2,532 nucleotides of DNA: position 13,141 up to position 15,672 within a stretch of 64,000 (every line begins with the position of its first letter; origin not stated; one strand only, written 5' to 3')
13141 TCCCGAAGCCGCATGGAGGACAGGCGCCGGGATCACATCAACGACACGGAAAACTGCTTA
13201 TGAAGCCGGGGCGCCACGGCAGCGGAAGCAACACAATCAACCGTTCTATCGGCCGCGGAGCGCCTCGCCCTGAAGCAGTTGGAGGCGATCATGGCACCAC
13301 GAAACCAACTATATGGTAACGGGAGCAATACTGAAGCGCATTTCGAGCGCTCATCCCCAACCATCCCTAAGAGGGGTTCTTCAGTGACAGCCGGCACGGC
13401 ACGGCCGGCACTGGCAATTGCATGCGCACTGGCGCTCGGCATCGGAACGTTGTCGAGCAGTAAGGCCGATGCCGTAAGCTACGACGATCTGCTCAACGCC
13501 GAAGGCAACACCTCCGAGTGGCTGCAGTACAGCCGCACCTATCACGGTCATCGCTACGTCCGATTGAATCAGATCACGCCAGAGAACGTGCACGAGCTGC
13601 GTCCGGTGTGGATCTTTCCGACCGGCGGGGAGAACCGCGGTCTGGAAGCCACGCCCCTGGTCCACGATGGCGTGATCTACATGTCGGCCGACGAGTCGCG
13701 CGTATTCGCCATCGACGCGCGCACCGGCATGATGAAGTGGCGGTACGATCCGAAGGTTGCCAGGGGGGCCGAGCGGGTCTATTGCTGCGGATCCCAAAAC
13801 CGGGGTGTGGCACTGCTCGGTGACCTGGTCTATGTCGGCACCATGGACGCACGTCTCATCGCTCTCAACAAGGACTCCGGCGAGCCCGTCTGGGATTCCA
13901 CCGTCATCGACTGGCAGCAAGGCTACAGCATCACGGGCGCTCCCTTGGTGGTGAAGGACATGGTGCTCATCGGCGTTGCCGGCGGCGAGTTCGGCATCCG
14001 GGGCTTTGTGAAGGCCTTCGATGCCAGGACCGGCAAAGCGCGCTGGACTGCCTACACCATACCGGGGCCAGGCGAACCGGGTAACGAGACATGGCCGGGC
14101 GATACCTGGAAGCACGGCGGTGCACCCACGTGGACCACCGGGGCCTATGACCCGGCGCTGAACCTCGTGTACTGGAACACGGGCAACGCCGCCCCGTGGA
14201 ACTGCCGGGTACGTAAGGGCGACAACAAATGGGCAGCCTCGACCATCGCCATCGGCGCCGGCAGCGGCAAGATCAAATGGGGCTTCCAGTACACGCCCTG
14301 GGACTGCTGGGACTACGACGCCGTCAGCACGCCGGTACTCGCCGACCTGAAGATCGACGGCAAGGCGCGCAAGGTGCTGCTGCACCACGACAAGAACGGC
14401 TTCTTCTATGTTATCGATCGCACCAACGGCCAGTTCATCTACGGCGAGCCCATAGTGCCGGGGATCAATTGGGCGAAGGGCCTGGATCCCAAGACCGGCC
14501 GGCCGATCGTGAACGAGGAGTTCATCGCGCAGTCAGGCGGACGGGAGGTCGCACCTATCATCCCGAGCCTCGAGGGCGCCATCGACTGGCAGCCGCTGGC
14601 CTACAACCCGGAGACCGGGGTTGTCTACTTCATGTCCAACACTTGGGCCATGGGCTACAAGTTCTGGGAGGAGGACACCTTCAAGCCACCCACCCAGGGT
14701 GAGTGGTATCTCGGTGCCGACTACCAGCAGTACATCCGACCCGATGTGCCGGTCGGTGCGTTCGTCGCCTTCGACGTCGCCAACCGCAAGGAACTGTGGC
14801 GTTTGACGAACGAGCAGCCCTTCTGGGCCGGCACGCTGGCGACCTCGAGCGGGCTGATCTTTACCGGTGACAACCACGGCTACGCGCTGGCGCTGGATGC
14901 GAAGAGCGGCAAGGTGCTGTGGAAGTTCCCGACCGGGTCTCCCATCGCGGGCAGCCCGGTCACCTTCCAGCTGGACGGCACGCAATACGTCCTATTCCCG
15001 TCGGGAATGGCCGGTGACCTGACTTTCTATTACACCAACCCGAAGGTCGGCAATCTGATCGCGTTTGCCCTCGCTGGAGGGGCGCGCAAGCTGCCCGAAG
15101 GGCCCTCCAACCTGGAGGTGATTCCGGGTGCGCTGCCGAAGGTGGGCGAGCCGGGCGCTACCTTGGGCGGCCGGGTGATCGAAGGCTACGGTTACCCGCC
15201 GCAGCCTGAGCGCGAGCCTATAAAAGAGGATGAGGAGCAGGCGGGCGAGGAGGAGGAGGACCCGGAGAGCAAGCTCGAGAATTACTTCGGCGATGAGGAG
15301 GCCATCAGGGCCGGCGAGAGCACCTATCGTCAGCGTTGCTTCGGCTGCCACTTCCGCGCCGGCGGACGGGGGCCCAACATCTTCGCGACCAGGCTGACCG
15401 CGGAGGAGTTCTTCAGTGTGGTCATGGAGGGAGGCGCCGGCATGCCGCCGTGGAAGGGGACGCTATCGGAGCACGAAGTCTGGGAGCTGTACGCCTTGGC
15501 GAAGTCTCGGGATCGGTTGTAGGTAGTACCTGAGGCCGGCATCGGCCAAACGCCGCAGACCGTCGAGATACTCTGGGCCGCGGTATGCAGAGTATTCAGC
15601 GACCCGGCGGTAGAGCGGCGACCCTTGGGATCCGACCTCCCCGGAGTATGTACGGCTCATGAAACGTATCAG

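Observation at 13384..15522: PQQ quinohemoprotein dehydrogenase carrying the lanthanide-type D-Y-D signature and a Glu-rich inter-domain linker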

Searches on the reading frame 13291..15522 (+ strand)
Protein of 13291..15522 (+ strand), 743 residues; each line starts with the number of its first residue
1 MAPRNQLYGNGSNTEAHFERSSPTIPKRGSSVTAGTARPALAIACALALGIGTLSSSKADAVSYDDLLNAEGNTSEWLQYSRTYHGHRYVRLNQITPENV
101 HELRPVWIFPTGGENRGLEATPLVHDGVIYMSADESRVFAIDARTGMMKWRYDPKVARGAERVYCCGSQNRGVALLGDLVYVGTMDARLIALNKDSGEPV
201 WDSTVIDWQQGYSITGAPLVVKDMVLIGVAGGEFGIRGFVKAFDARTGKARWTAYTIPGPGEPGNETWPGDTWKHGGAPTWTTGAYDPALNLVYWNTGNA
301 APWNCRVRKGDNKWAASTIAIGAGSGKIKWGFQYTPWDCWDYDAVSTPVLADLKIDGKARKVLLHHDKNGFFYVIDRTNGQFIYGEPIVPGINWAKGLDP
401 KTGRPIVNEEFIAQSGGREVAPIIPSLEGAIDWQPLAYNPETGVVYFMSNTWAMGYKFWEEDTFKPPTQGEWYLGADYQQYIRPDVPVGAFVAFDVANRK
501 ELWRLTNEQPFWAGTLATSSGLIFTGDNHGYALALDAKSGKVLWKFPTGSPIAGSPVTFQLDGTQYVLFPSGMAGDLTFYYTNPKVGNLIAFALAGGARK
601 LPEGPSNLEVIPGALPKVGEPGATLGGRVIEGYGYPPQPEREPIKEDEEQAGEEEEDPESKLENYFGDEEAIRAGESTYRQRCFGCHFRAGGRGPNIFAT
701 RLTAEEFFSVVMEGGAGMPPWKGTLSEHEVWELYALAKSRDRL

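Call 3: search_protein_families(library=pfam, proteins=[window:13384-15522:+], max_evalue=0.01)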
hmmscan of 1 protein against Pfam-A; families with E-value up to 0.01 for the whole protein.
window:13384-15522:+ (712 aa): 4 families
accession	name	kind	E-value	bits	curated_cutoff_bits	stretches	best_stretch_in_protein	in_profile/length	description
PF01011.28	PQQ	-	1.8e-79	268.5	26.7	2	46-353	1-336/595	Glucose/ethanol/alcohol dehydrogenase, beta-propeller domain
PF13360.13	PQQ_2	-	4.6e-26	92.3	27.6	2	87-228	65-199/233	Outer membrane protein assembly factor BamB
PF13442.11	Cytochrome_CBB3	-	5.3e-15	55.9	27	1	640-704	2-66/68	Cytochrome C oxidase, cbb3-type, subunit III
PF13570.13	Beta-prop_ACSF4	-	1.1e-13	51.8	133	2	460-529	115-185/329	Beta-alanine-activating enzyme, beta-propeller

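Call 4: search_protein_families(library=ncbifam, proteins=[window:13384-15522:+], max_evalue=0.01)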
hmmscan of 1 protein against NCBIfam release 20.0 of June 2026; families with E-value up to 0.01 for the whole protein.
window:13384-15522:+ (712 aa): 12 families
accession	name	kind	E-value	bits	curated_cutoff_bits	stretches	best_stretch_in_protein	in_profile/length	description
TIGR03075.1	PQQ_enz_alc_DH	subfamily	1.1e-182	608.4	480.05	1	28-544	3-530/530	PQQ-dependent dehydrogenase, methanol/ethanol family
TIGR04528.1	acido_non_PQQ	subfamily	9e-129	430.4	650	1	43-541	3-485/493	acido-empty-quinoprotein group A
TIGR03074.1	PQQ_membr_DH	subfamily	1.8e-59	201.3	832.65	2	38-353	149-502/783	membrane-bound PQQ-dependent dehydrogenase, glucose/quinate/shikimate family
TIGR03300.1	assembly_YfgL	equivalog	2.5e-24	85.7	285.2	2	80-223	48-171/377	outer membrane protein assembly factor BamB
NF008351.0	PRK11138.1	equivalog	6.2e-18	64.5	423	1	90-223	64-186/394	outer membrane protein assembly factor BamB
NF053615.1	SerThrKinAfsKStmc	equivalog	1.6e-12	46.9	1300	2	87-223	566-690/809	protein serine/threonine kinase AfsK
NF045773.1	cytochro_C550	exception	1.1e-05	25.4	125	1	620-690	35-102/118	cytochrome c550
TIGR04494.1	c550_PedF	equivalog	6.4e-05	22.9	122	1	634-708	43-129/133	cytochrome c-550 PedF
NF011054.0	PRK14486.1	equivalog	0.00045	19.8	447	1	631-708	204-289/294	putative bifunctional cbb3-type cytochrome c oxidase subunit II/cytochrome c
NF041516.1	PA2928_fam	subfamily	0.0014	18.1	70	0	492-516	62-331/376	PA2928 family protein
NF045774.1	cytochro_C551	exception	0.0021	18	118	1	622-689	21-91/110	cytochrome c551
NF050114.1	Rv3212_fam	equivalog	0.0028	16.9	150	0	85-122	67-98/393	Rv3212 family protein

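Call 5: search_solved_structures(query=window:13384-15519:+, max_evalue=0.001, show_alignments=3)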
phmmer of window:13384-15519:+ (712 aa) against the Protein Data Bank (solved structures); distinct sequences matched with E-value up to 0.001: 54.
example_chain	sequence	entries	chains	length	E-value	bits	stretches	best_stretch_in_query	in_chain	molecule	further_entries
6zcv_A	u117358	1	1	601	2.6e-132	445.5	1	1-546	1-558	Quinoprotein ethanol dehydrogenase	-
6zcw_A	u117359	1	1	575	3.4e-129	435.2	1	30-547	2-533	Quinoprotein ethanol dehydrogenase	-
1kv9_A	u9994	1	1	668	4e-122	411.9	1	43-579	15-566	TYPE II QUINOHEMOPROTEIN ALCOHOL DEHYDROGENASE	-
1yiq_A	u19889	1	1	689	2.7e-113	382.7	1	37-548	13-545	Quinohemoprotein alcohol dehydrogenase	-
4mae_A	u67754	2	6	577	3.8e-112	378.9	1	34-544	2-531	Methanol dehydrogenase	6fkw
1kb0_A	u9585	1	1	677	6.1e-107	361.7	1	39-572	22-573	quinohemoprotein alcohol dehydrogenase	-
6dam_A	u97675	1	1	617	7.9e-104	351.4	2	232-544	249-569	Lanthanide-dependent methanol dehydrogenase XoxF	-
1flg_A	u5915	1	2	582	8.9e-102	344.6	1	31-546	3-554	PROTEIN (QUINOPROTEIN ETHANOL DEHYDROGENASE)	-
6oc5_A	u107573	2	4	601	4.2e-95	322.5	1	15-544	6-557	Lanthanide-dependent methanol dehydrogenase XoxF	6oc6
4tqo_B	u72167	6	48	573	1.3e-92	314.3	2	233-544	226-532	Methanol dehydrogenase protein, large subunit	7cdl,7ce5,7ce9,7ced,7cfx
7o6z_A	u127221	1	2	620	4.5e-92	312.5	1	9-546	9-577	Methanol dehydrogenase (Cytochrome c) subunit 1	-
8gy2_A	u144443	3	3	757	8.7e-92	311.5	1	11-551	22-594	Alcohol dehydrogenase (quinone), dehydrogenase subunit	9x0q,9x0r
9ism_A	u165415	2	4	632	1.3e-87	297.7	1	14-544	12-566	Methanol dehydrogenase, alpha subunit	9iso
1h4i_A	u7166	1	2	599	3e-86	293.2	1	36-544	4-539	METHANOL DEHYDROGENASE SUBUNIT 1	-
1w6s_A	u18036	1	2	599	3.6e-86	293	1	36-544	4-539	METHANOL DEHYDROGENASE SUBUNIT 1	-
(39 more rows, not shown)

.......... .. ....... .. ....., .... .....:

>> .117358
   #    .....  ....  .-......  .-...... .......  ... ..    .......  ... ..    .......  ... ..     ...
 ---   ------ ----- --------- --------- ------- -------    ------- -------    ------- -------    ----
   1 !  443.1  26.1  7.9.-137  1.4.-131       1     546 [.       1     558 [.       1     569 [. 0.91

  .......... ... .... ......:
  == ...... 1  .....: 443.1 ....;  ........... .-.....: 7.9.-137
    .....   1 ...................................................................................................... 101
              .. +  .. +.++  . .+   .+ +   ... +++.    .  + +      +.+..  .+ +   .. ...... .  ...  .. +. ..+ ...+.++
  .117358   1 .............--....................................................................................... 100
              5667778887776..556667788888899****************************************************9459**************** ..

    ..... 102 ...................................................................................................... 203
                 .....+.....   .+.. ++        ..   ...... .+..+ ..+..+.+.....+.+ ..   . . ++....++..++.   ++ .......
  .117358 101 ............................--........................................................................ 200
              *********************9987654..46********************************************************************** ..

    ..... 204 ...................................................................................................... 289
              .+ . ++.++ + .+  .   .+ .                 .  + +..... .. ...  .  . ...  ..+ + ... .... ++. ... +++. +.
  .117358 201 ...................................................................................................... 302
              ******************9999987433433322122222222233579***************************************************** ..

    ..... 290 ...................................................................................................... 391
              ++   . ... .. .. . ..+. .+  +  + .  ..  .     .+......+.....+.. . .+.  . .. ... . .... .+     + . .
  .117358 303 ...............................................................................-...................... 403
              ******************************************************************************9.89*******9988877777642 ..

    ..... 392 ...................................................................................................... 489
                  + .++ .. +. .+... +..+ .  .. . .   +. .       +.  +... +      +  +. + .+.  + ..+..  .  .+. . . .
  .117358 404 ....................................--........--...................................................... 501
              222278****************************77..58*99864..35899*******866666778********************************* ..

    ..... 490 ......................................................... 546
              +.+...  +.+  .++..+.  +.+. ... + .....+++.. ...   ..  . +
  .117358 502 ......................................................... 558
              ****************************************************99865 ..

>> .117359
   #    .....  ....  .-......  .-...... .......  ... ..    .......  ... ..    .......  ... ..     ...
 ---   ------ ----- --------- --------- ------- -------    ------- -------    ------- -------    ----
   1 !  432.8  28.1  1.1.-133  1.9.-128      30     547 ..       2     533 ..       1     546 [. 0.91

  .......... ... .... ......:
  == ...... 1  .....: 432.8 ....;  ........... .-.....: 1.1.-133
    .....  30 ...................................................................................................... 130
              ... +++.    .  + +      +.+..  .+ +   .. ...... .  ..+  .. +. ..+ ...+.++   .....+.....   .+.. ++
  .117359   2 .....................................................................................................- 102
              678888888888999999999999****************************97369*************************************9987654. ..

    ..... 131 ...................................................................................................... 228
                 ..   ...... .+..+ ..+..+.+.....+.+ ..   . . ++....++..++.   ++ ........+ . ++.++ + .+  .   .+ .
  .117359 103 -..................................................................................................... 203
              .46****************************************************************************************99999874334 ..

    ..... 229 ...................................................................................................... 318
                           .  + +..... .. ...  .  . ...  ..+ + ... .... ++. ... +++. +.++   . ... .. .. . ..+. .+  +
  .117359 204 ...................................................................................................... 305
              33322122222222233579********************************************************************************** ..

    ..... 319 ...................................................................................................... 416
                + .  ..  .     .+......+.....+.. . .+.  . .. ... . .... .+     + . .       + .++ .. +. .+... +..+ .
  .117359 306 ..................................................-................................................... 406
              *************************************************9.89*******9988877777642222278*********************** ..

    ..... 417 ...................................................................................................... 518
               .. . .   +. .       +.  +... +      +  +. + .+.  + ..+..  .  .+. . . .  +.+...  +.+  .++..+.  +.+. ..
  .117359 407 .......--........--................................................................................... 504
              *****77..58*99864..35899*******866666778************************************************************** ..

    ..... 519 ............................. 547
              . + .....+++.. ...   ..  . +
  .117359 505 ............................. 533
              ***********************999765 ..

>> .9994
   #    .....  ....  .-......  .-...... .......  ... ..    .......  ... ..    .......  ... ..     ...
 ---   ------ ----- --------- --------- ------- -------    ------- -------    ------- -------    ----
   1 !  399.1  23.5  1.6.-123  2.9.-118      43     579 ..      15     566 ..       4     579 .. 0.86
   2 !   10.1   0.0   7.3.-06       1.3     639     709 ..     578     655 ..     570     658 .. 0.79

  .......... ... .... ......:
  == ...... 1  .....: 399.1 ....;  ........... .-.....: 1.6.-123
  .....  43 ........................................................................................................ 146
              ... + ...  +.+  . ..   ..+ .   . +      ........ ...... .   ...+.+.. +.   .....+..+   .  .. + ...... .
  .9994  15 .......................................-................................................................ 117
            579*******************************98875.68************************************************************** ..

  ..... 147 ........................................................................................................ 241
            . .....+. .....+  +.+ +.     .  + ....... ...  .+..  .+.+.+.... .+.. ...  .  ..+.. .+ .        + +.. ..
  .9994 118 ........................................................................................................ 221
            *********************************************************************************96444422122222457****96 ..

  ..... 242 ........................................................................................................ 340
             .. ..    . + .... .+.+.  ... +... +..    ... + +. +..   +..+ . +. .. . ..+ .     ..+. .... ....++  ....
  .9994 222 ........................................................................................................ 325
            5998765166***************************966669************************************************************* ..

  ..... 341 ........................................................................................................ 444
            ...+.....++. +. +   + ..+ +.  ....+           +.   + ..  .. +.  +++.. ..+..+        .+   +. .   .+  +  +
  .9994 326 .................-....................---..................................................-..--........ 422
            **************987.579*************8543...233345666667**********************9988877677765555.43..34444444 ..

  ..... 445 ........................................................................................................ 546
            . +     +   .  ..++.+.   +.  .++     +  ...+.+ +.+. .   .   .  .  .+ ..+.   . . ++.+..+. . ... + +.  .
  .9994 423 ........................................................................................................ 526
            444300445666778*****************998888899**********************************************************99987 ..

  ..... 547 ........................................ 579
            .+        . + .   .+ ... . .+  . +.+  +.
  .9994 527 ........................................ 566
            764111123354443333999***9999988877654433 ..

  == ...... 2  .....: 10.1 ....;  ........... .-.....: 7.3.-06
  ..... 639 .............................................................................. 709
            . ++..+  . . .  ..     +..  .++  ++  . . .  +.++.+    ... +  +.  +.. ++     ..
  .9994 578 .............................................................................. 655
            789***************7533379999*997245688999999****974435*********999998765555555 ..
